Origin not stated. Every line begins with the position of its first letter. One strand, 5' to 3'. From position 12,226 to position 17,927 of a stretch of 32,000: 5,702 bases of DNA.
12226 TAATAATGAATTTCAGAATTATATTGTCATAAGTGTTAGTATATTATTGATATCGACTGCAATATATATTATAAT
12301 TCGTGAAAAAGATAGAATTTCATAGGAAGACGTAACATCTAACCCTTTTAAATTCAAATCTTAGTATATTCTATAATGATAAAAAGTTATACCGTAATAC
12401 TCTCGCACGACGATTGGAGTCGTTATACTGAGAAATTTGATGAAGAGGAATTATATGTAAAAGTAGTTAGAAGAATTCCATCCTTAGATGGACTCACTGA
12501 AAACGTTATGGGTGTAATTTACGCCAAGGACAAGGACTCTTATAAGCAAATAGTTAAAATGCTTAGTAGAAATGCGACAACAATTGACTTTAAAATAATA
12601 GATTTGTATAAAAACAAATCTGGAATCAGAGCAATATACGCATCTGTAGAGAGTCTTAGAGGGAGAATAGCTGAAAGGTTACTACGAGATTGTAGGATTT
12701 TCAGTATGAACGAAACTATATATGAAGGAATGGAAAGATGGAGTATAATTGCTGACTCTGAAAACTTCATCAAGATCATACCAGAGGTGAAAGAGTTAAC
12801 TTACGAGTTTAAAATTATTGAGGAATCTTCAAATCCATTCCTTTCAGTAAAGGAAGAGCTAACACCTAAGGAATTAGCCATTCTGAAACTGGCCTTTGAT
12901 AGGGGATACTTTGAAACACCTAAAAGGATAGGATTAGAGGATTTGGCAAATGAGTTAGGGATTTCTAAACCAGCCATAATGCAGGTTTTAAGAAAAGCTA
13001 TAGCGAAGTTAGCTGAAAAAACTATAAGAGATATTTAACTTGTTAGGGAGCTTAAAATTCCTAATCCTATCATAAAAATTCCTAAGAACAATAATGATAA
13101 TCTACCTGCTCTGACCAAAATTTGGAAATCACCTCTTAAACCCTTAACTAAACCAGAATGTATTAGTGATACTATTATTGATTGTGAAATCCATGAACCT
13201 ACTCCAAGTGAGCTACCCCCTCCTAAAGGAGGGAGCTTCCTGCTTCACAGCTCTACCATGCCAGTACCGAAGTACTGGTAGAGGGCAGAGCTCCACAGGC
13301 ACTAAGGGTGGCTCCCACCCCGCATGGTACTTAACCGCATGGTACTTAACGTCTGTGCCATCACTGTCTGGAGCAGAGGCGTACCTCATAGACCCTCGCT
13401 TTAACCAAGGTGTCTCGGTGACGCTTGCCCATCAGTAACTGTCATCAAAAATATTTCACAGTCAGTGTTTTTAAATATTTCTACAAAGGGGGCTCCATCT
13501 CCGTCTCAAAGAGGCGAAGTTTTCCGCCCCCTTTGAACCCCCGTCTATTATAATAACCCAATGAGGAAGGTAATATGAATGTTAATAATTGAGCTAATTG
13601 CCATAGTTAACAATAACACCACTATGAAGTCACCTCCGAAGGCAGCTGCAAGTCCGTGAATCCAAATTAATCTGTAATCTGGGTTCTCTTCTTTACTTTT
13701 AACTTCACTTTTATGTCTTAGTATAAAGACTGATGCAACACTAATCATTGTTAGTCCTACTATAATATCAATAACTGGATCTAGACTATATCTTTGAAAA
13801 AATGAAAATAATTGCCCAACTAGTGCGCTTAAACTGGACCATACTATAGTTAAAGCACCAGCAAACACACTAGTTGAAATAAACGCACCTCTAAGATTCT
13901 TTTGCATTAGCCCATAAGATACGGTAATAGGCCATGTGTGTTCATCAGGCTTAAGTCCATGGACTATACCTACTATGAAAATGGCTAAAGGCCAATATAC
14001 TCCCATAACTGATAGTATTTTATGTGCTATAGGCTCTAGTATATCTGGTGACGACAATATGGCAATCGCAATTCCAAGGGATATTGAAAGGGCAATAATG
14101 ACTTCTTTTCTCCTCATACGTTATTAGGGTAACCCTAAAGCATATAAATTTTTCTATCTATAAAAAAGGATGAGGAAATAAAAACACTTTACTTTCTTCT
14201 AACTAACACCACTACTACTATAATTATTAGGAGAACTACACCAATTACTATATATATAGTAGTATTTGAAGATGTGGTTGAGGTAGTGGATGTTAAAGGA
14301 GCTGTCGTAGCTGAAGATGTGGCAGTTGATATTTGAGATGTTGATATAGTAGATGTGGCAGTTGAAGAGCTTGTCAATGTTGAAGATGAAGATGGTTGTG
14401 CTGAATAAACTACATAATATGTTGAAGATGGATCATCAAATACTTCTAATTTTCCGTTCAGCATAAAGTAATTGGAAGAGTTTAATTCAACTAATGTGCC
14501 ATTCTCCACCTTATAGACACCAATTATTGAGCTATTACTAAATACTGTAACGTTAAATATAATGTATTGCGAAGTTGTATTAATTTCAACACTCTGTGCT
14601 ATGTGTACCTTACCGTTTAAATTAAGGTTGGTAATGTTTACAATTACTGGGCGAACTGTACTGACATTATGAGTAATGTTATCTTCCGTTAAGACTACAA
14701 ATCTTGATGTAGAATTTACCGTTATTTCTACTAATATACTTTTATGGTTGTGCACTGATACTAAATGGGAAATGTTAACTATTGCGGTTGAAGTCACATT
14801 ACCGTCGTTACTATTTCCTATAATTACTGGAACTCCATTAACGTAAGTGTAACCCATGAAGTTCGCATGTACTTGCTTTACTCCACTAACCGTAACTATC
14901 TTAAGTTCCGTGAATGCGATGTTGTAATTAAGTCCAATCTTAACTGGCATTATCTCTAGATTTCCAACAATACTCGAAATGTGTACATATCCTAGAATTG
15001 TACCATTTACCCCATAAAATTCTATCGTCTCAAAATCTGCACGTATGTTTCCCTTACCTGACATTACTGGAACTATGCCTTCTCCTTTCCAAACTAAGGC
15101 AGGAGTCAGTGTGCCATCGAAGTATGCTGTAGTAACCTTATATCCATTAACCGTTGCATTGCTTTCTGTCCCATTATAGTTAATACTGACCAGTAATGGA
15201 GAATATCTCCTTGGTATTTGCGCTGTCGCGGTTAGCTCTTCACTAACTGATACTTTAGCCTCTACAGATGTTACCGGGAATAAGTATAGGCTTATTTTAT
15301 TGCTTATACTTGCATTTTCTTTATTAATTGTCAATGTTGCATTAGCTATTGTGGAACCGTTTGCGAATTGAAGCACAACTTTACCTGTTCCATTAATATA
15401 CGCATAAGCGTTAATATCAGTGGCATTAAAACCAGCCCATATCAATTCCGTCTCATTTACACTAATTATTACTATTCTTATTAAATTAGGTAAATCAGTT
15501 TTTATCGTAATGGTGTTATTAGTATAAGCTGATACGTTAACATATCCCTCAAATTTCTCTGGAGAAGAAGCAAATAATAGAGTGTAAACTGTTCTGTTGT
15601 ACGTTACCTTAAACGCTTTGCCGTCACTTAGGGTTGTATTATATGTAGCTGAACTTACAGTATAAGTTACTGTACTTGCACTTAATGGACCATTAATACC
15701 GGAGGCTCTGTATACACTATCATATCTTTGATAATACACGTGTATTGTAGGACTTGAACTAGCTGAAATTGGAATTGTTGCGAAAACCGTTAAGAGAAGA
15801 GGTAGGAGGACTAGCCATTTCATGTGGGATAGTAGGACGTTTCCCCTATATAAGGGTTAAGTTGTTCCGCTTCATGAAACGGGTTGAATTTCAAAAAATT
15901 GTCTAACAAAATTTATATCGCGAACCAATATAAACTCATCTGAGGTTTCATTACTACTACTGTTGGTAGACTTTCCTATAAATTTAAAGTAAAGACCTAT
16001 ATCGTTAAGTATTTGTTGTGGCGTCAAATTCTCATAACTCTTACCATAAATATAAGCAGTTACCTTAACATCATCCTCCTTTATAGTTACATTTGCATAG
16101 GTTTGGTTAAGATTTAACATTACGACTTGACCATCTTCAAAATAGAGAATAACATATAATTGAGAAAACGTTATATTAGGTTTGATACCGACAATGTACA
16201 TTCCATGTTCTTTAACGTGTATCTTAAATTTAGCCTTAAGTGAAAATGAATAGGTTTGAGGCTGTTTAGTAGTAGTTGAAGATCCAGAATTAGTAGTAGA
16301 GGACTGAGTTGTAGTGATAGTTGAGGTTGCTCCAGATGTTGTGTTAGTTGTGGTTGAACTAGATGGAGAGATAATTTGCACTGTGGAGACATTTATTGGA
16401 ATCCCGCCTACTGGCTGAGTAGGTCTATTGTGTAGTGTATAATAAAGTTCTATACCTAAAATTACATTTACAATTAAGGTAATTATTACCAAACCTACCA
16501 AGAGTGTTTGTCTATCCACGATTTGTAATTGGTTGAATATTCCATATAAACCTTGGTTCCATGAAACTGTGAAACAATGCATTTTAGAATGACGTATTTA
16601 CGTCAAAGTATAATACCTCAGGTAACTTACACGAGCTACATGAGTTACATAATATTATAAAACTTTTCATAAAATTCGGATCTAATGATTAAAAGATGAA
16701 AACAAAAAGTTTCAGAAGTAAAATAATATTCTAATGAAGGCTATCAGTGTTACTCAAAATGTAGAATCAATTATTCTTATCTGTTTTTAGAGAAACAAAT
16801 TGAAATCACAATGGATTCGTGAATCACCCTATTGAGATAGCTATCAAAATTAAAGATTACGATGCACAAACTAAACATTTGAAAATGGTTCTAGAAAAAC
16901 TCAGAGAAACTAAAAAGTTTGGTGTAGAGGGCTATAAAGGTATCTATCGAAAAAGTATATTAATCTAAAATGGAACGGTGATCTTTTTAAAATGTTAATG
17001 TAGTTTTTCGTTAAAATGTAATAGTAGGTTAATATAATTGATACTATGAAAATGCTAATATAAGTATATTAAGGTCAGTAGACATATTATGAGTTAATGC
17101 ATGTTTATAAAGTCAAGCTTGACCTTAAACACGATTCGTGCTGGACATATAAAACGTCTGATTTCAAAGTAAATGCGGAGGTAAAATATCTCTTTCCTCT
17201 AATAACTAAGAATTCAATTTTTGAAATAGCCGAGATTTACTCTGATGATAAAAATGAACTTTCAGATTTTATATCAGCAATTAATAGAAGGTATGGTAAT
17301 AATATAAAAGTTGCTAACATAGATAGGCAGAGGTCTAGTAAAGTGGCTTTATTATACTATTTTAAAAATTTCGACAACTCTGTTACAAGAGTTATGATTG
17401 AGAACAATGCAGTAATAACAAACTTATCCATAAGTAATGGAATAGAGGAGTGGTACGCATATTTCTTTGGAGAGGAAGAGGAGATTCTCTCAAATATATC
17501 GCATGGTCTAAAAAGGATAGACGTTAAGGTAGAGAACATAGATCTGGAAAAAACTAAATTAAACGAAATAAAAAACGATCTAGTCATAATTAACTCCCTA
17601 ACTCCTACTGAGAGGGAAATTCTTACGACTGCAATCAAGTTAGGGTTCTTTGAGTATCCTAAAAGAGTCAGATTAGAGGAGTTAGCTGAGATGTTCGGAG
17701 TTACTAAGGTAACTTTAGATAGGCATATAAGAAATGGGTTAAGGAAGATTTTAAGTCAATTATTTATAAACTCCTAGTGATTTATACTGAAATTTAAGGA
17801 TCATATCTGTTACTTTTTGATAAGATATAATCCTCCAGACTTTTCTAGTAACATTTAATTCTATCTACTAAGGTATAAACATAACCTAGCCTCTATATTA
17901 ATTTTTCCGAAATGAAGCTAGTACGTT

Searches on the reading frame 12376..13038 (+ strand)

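Call 47: search_protein_families(library=pfam, proteins=[window:12376-13038:+], max_evalue=0.001)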
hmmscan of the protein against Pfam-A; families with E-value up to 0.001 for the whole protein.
window:12376-13038:+ (220 aa): 2 families
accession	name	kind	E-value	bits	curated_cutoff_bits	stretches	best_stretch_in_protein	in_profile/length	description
PF04967.18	HTH_10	-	5.7e-21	74.5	23.1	1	162-213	1-52/53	HTH DNA binding domain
PF04545.22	Sigma70_r4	-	2e-05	24.4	24.1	1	161-213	4-49/50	Sigma-70, region 4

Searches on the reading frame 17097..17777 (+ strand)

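Call 47: search_protein_families(library=pfam, proteins=[window:17097-17777:+], max_evalue=0.001)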
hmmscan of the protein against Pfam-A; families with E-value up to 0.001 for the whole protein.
window:17097-17777:+ (226 aa): 1 family
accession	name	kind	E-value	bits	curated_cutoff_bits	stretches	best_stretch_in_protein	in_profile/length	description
PF04967.18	HTH_10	-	1.3e-17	63.8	23.1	1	168-219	1-52/53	HTH DNA binding domain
